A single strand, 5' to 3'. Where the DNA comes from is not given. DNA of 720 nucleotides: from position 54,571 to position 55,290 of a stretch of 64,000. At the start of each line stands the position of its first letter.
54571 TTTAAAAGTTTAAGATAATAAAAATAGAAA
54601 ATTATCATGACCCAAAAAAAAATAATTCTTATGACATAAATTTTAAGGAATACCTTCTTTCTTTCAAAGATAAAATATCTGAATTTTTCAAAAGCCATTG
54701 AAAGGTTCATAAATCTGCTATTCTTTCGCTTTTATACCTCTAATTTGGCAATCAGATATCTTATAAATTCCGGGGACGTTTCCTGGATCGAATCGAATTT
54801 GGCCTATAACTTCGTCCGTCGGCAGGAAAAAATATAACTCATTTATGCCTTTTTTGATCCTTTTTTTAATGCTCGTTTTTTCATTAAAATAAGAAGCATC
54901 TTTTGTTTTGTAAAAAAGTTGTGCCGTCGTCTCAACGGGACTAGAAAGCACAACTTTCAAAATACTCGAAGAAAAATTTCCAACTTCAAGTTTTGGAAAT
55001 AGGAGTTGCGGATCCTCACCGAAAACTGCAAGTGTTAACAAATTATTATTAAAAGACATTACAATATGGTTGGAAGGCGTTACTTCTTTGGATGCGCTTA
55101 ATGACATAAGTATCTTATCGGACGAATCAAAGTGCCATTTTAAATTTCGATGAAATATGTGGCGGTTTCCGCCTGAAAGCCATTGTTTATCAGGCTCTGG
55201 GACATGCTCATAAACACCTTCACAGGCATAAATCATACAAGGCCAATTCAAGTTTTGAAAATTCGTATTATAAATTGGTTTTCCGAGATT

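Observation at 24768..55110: One ~120-aa beta-rich module recurs in six catalytically unrelated proteins of the operon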

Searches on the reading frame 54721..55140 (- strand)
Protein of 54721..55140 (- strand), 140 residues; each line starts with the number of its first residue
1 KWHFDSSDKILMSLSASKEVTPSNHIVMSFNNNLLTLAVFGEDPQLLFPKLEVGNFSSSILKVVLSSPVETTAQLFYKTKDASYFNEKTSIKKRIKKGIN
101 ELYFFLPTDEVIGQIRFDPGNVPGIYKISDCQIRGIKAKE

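Call 8: search_protein_families(library=pfam, proteins=[window:54721-55140:-], max_evalue=10)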
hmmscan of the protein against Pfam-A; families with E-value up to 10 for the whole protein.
seq(140 aa): 1 family
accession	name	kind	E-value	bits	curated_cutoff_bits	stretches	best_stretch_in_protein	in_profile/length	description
PF15780.11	ASH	-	0.096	13.3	27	1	35-70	3-38/98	Abnormal spindle-like microcephaly-assoc'd, ASPM-SPD-2-Hydin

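Call 40: search_solved_structures(query=A4, max_evalue=10, show_alignments=3)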
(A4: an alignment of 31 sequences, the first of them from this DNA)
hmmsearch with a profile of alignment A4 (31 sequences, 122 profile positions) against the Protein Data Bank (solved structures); distinct sequences matched with E-value up to 10: 4.
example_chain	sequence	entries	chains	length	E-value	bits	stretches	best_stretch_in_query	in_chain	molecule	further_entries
8pek_A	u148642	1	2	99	0.18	14.4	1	9-79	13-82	Biopolymer transport protein ExbD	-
7ajq_F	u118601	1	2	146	0.48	13.1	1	9-79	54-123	Biopolymer transport protein ExbD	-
4jx0_A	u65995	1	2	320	0.76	12.4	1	82-116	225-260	hypothetical protein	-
8gtc_M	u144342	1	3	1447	1.1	11.9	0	12-68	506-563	Megatron protein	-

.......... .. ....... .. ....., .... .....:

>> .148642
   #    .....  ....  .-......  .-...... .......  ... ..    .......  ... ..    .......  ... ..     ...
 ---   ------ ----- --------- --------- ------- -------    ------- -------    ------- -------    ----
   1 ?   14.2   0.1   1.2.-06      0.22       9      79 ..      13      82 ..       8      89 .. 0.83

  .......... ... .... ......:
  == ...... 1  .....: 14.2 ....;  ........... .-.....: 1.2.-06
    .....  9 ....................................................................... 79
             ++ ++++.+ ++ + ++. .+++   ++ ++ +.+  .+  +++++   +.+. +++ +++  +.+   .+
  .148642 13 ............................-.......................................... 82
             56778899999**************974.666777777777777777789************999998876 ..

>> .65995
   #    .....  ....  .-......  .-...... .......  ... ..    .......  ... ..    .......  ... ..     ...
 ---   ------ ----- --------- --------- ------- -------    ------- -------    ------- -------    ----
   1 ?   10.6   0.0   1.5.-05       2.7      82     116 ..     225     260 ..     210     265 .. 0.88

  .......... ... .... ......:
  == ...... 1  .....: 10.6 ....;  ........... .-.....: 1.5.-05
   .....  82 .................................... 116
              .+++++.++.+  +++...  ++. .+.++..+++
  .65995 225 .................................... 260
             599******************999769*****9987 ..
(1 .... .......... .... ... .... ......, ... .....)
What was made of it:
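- On Beta-jelly-roll CBMs (galactose-binding-domain-like superfamily; CBM4/CBM29 type): No PDB sequence-profile hit below E 0.18 (call 40).
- Tried and rejected: Nothing scored below E 0.18 (call 40).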

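Call 48: predict_structure(alignment_id=A4)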
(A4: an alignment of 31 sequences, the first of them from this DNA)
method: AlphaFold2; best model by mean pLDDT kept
length: 124 residues; sequences in the alignment: 31
mean_pLDDT: 92.8   pTM: 0.85
mean pLDDT of the five models: 92.8, 92.4, 91.5, 91.4, 90.5
residues with pLDDT >= 90: 98; 70-90: 23; 50-70: 3; < 50: 0
segments of 3 or more residues with pLDDT < 50: none
pLDDT, mean of each block of 10 residues (from residue 1): 88 96 95 85 94 98 93 97 97 85 97 94 79
secondary structure, 60 per line:
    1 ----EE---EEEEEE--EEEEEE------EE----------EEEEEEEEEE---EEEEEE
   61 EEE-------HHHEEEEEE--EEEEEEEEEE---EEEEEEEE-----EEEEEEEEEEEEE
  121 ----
elements in order: E10-15 E18-23 E42-51 E55-63 E74-79 E82-91 E95-102 E108-120
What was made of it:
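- On Beta-jelly-roll CBMs (galactose-binding-domain-like superfamily; CBM4/CBM29 type): The GT-C copy model (pLDDT 92.8; call 48) gives 131 PDB hits at E<=1e-3.
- The GT-C copy model has pLDDT 92.8 (call 48).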

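Call 51: fold_search(model_id=the predicted structure, library=pdb)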
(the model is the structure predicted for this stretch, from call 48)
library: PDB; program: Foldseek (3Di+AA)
matches with E <= 10: 1819; with E <= 0.001: 131
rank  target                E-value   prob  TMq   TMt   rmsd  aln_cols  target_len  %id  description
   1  1gu3_A                2.2e-05  1.00  0.62  0.55   4.5       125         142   10  CBM4 structure and function (released 2002-09-26)
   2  7kwc                  2.2e-05  1.00  0.61  0.35   4.5       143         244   12  Surface glycan-binding protein B (truncated) from Bacteroides thetaiotaomicron (released 2021-02-17)
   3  5w6h_A                2.7e-05  1.00  0.63  0.14   5.0       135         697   12  Crystal structure of Bacteriophage CBA120 tailspike protein 4 enzymatically active domain (TSP4dN, orf213) (released 2018-10-24)
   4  1gui_A                3.7e-05  1.00  0.65  0.54   5.4       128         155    8  CBM4 structure and function (released 2002-09-26)
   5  4mgs                  4.1e-05  1.00  0.66  0.59   3.9       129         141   12  BiXyn10A CBM1 APO (released 2014-08-20)
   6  3nru_A                6.6e-05  1.00  0.64  0.52   4.7       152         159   13  Ligand binding domain of EPHA7 (released 2010-12-08)
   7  1wcu                  7.4e-05  1.00  0.59  0.52   5.5       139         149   13  CBM29_1, A Family 29 Carbohydrate Binding Module from Piromyces equi (released 2005-03-31)
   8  1w90_A                8.2e-05  1.00  0.59  0.50   4.4       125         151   12  CBM29-2 mutant D114A: Probing the Mechanism of Ligand Recognition by Family 29 Carbohydrate Binding Modules (released 2005-03-18)
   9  1gwm_A                9.1e-05  1.00  0.66  0.55   3.4       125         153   10  Carbohydrate binding module family29 complexed with glucohexaose (released 2003-03-20)
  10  1w8z_B                1.0e-04  1.00  0.60  0.55   4.3       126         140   12  CBM29-2 mutant K85A: Probing the Mechanism of Ligand Recognition by Family 29 Carbohydrate Binding Modules (released 2005-03-22)
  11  3nru_L                1.0e-04  1.00  0.60  0.51   4.8       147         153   14  Ligand binding domain of EPHA7 (released 2010-12-08)
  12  1w9f_B                1.0e-04  1.00  0.58  0.52   4.4       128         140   12  CBM29-2 mutant R112A: Probing the Mechanism of Ligand Recognition by Family 29 Carbohydrate Binding Modules (released 2005-03-22)
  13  8w7n                  1.0e-04  1.00  0.58  0.10   4.0       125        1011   12  Crystal structure of the in-cell Cry1Aa purified from Bacillus thuringiensis (released 2024-03-06)
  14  4qpw_A                1.1e-04  1.00  0.66  0.58   4.0       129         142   11  BiXyn10A CBM1 with Xylohexaose Bound (released 2014-08-13)
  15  1w8z_A                1.1e-04  1.00  0.63  0.55   3.8       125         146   11  CBM29-2 mutant K85A: Probing the Mechanism of Ligand Recognition by Family 29 Carbohydrate Binding Modules (released 2005-03-22)
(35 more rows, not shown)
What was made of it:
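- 54721..55092 (-): Module copy at the C-terminus of the GT-C protein (aa 676-799), type B order (block 3, then 1, then 2). This is the canonical CBM strand order. Foldseek against PDB gives 131 hits at E<=1e-3, led by CBM4 and CBM29 (call 51).
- On Beta-jelly-roll CBMs (galactose-binding-domain-like superfamily; CBM4/CBM29 type): CBM4, CBM29, CBM11 and CBM16 are at the top, with TM 0.55-0.68 (call 51).
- The top hits are CBM4 (1gu3, 1gui), SGBP-B, CBM29, the BiXyn10A CBM, CBM11 and CBM16, all with probability 1.0 (call 51). Galactose-binding-like domains also include lipid-binding and protein-binding members, such as discoidin and the Eph ligand-binding domain, which are among the hits in call 51. 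Jelly-roll domains such as the Eph ligand-binding domain mediate protein binding (call 51).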

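Call 76: search_protein_families(library=pfam, alignment_id=A4, max_evalue=1)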
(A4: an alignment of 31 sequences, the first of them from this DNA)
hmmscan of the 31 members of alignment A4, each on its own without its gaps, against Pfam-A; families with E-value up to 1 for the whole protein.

A. member 1, seq(124 aa): 1 family
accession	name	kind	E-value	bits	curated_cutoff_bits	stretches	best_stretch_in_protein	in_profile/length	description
PF15780.11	ASH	-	0.089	13.4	27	1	19-54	3-38/98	Abnormal spindle-like microcephaly-assoc'd, ASPM-SPD-2-Hydin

B. families by the number of members that match (of 31 scanned): 8 families
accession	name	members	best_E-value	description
PF06480.20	FtsH_ext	1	0.068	FtsH Extracellular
PF08886.16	GshA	1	0.071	Glutamate-cysteine ligase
PF15780.11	ASH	1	0.089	Abnormal spindle-like microcephaly-assoc'd, ASPM-SPD-2-Hydin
PF21699.3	TM1266-like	1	0.11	Iron-only hydrogenase system regulator, putative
PF10033.14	ATG13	1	0.12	Autophagy-related protein 13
PF09327.17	Phage_Tail_Tip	1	0.12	Bacteriophage tail tip fiber protein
PF09291.16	DUF1968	1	0.19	Domain of unknown function (DUF1968)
PF17141.9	DUF5114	1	0.25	Domain of unknown function (DUF5114)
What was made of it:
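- Closest known: Pfam PF21253, Mann_GBD_bact. Different: None of the six window copies, and none of 31 type B units, hits it even at E<=1 or E<=10 (calls 8, 76).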
